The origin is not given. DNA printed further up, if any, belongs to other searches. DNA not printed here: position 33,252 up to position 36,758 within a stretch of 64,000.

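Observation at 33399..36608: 1069-aa fusion of an unknown ~500 aa extracytoplasmic domain to a 'GHD' family membrane module shared with 16798..18798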

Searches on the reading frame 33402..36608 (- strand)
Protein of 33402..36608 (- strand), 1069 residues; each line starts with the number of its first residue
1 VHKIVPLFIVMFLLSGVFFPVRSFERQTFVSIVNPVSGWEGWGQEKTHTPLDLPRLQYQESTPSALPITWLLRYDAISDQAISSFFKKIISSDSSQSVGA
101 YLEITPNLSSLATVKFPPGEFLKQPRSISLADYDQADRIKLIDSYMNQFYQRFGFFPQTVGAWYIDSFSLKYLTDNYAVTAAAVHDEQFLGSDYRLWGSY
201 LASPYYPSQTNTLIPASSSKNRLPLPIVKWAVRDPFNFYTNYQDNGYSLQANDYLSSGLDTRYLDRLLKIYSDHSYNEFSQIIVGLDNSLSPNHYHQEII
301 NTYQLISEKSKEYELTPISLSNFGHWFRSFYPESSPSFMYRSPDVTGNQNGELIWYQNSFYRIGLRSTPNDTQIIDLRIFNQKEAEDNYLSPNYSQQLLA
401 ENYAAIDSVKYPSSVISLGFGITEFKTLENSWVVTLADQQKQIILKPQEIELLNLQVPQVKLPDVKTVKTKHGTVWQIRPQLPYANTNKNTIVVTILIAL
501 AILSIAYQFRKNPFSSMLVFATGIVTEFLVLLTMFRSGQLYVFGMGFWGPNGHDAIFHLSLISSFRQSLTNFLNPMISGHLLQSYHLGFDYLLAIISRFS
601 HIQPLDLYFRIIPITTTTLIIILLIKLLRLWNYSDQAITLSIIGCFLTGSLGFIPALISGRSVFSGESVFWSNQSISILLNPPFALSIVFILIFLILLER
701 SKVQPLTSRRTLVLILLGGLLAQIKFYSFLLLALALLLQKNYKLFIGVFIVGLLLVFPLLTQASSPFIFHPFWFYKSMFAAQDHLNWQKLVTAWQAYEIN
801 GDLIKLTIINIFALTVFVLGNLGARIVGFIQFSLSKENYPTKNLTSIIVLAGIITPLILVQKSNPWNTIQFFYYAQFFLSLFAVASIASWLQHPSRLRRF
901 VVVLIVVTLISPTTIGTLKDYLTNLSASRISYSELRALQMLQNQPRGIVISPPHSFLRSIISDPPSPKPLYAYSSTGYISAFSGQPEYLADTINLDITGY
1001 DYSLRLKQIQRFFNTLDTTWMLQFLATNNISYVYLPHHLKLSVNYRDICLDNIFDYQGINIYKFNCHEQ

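Call 3: search_protein_families(library=pfam, proteins=[window:33402-36608:-], max_evalue=1)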
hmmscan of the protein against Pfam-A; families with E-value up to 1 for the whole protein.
window:33402-36608:- (1069 aa): 0 families

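Call 4: search_protein_families(library=ncbifam, proteins=[window:33402-36608:-], max_evalue=1)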
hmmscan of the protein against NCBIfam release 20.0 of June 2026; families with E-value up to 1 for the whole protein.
window:33402-36608:- (1069 aa): 0 families

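Call 7: search_solved_structures(query=window:33402-36608:-, max_evalue=10)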
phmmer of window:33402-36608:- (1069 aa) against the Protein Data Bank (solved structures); distinct sequences matched with E-value up to 10: 2.
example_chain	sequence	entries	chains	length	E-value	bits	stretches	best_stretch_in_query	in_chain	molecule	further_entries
3di2_B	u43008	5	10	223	0.67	11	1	313-353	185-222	Interleukin-7 receptor subunit alpha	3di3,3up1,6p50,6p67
5j11_B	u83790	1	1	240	0.76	10.8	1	313-353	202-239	Interleukin-7 receptor subunit alpha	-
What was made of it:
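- Tried and rejected: Pfam, NCBIfam and PDB-sequence searches of the window protein returned nothing (calls 3, 4, 7).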

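Call 8: find_homologous_proteins(query=window:33402-36608:-, max_evalue=0.001)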
Query window:33402-36608:- (1069 aa): 104 proteins with E <= 0.001 among 7158 candidates.
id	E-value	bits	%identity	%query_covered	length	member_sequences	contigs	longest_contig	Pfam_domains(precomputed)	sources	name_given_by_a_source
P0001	0.0e+0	2378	100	99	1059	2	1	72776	-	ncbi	-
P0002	0.0e+0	1102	47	99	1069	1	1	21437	PF12979.14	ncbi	-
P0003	0.0e+0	1058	46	98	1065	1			-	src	-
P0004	0.0e+0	1057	45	98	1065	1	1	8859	-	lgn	-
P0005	0.0e+0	1055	47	98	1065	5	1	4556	-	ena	-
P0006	0.0e+0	1053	46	99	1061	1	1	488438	PF12979.14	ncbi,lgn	-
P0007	0.0e+0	1045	46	99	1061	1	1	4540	PF12979.14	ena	-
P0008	0.0e+0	1040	46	98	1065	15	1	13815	-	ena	-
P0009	0.0e+0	1039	45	100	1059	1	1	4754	-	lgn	-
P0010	0.0e+0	1034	46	98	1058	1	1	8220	-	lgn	-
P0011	0.0e+0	1031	46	98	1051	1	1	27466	-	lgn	-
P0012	0.0e+0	1029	45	100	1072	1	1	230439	-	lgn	-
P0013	0.0e+0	1024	46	100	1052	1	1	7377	-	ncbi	-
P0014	0.0e+0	1016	46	98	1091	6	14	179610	-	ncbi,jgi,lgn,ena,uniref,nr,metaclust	ncbi:MAG: hypothetical protein UW44_C0003G0010 [Candidatus Collierbacteria bacterium GW2011_GWB2_44_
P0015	1.7e-296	1005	45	100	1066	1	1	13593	-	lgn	-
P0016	3.4e-295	1000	45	100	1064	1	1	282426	-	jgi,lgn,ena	-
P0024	1.7e-291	988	45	97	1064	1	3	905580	-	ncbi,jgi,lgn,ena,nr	ncbi:MAG TPA: hypothetical protein PLI45_01980 [Candidatus Woesebacteria bacterium]|nr:hypothetical 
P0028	2.2e-288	978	45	98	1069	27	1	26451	-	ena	-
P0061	5.2e-186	639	35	97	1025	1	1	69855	-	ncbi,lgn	ncbi:MAG: hypothetical protein ACOZBZ_01885 [Patescibacteria group bacterium]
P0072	3.8e-140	487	31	47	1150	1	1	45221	PF12979.14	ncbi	ncbi:MAG: hypothetical protein V1808_02770 [Candidatus Daviesbacteria bacterium]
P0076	1.5e-134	468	31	97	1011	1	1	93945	-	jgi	-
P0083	1.0e-128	449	31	49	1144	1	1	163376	PF12979.14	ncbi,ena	-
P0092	1.9e-58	216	32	42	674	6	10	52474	-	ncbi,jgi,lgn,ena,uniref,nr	ncbi:hypothetical protein A3A75_03505 [Candidatus Woesebacteria bacterium RIFCSPLOWO2_01_FULL_39_10]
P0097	1.6e-48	184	31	36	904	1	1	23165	PF13231.13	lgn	-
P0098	2.2e-44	170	30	39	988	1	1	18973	PF12979.14,PF13231.13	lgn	-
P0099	2.5e-41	160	29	39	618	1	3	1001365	PF12979.14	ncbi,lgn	-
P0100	3.0e-39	153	36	24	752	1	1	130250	PF13231.13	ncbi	-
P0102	4.0e-36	143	29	35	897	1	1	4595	-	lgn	-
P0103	9.9e-36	141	30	31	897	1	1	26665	-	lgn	-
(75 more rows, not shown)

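Call 41: find_encoding_contigs(protein=P0024, flank=8000, max_places=1)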
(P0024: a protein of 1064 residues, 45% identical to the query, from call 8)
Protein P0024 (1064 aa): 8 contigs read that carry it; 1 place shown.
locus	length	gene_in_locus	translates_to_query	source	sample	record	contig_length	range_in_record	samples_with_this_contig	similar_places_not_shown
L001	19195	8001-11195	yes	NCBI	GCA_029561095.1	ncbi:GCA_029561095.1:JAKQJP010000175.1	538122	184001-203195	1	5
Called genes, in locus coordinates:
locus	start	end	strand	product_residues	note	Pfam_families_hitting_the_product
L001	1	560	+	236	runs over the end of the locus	PF13641:Glyco_tranf_2_3 (weak), PF00535:Glycos_transf_2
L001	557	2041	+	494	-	PF02366:PMT, PF13231:PMT_2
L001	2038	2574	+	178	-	PF00929:RNase_T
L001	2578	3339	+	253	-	PF00535:Glycos_transf_2, PF13641:Glyco_tranf_2_3 (weak)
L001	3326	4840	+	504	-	PF02366:PMT (weak), PF13231:PMT_2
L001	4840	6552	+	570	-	PF13231:PMT_2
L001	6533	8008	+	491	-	PF01943:Polysacc_synt, PF13440:Polysacc_synt_3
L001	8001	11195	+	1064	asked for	-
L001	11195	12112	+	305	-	PF00535:Glycos_transf_2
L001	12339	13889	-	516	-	PF02366:PMT (weak), PF13231:PMT_2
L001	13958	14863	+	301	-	PF00535:Glycos_transf_2, PF13641:Glyco_tranf_2_3, PF13632:Glyco_trans_2_3 (faint)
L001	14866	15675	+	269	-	PF00535:Glycos_transf_2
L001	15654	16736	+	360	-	PF00534:Glycos_transf_1, PF13692:Glyco_trans_1_4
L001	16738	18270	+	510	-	-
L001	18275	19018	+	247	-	PF13489:Methyltransf_23, PF13847:Methyltransf_31 (weak), PF08241:Methyltransf_11, PF08242:Methyltransf_12, PF13649:Methyltransf_25 (weak)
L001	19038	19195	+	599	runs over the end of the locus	PF13231:PMT_2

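Call 42: find_encoding_contigs(protein=P0072, flank=8000, max_places=1)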
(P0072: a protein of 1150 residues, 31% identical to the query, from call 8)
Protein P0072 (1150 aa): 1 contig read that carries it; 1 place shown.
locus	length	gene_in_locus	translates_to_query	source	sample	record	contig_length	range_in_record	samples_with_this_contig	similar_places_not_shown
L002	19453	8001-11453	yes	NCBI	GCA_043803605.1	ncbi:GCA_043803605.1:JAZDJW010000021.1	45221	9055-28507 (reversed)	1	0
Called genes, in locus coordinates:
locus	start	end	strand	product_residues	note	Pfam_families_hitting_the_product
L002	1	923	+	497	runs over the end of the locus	PF02516:STT3 (faint), PF13231:PMT_2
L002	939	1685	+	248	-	PF00535:Glycos_transf_2, PF10111:Glyco_tranf_2_2 (weak), PF13641:Glyco_tranf_2_3 (weak)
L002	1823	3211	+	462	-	PF02366:PMT (weak), PF13231:PMT_2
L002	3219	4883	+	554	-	PF10131:PTPS_related, PF09586:YfhO (weak)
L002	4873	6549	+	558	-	PF10131:PTPS_related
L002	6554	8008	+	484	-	PF01943:Polysacc_synt, PF13440:Polysacc_synt_3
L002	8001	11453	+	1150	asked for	PF12979:DUF3863 (faint)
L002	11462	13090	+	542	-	PF13231:PMT_2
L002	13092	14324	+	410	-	-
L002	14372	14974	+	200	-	-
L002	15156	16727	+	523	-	PF02366:PMT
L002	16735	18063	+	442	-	-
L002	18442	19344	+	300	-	PF00535:Glycos_transf_2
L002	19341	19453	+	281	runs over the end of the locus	PF00535:Glycos_transf_2, PF13641:Glyco_tranf_2_3, PF13632:Glyco_trans_2_3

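Call 43: find_encoding_contigs(protein=P0014, flank=8000, max_places=1)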
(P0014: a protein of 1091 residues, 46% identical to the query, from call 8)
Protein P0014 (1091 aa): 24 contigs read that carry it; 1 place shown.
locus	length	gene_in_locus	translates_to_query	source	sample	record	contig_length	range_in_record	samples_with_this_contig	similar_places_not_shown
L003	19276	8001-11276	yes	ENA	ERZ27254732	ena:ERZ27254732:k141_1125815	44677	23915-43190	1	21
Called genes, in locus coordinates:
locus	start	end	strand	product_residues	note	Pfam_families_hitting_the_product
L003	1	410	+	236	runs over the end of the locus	PF13641:Glyco_tranf_2_3 (weak), PF00535:Glycos_transf_2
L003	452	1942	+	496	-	PF13231:PMT_2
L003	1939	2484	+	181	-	PF00929:RNase_T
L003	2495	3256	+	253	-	PF00535:Glycos_transf_2, PF13641:Glyco_tranf_2_3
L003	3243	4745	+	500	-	PF02366:PMT, PF13231:PMT_2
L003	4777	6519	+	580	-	PF10131:PTPS_related (weak), PF13231:PMT_2 (weak)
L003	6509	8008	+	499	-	PF01943:Polysacc_synt, PF13440:Polysacc_synt_3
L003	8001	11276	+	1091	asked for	-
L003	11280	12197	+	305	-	PF00535:Glycos_transf_2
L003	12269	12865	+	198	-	-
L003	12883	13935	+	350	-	PF01368:DHH, PF02272:DHHA1 (weak)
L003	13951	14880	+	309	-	PF13641:Glyco_tranf_2_3, PF00535:Glycos_transf_2, PF13632:Glyco_trans_2_3 (faint)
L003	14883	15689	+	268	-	PF00535:Glycos_transf_2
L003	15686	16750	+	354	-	PF13439:Glyco_transf_4 (weak), PF00534:Glycos_transf_1, PF13692:Glyco_trans_1_4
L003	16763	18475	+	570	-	-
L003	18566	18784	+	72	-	-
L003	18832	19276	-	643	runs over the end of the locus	?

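Call 46: find_encoding_contigs(protein=P0092, flank=7000, max_places=1)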
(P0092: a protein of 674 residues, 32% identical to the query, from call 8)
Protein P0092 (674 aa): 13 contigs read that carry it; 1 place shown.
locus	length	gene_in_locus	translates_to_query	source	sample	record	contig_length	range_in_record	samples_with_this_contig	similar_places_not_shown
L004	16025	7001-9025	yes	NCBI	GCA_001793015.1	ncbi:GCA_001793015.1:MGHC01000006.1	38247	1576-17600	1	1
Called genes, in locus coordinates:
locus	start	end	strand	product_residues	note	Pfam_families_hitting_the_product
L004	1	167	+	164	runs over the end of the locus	-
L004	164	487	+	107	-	PF06821:Ser_hydrolase, PF12697:Abhydrolase_6 (weak), PF00561:Abhydrolase_1 (faint)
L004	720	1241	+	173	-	PF00293:NUDIX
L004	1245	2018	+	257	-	PF06500:FrsA-like, PF00756:Esterase (weak), PF01738:DLH (weak), PF02129:Peptidase_S15, PF00561:Abhydrolase_1, PF12146:Hydrolase_4, PF00326:Peptidase_S9 (weak), PF05448:AXE1, +4 more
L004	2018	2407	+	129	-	PF07883:Cupin_2 (faint)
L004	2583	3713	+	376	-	PF13579:Glyco_trans_4_4 (weak), PF13439:Glyco_transf_4, PF00534:Glycos_transf_1, PF13524:Glyco_trans_1_2 (weak), PF13692:Glyco_trans_1_4, PF20706:GT4-conflict (weak)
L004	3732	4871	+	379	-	-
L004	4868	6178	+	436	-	PF01943:Polysacc_synt, PF13440:Polysacc_synt_3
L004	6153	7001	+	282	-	PF00535:Glycos_transf_2, PF13641:Glyco_tranf_2_3 (weak)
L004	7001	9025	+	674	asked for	-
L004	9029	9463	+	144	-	-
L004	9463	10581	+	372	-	PF13439:Glyco_transf_4, PF13579:Glyco_trans_4_4 (weak), PF20706:GT4-conflict, PF00534:Glycos_transf_1, PF13692:Glyco_trans_1_4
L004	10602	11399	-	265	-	PF00535:Glycos_transf_2 (weak)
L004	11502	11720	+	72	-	-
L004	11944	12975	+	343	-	PF01073:3Beta_HSD, PF01370:Epimerase, PF02719:Polysacc_synt_2, PF04321:RmlD_sub_bind (weak), PF16363:GDP_Man_Dehyd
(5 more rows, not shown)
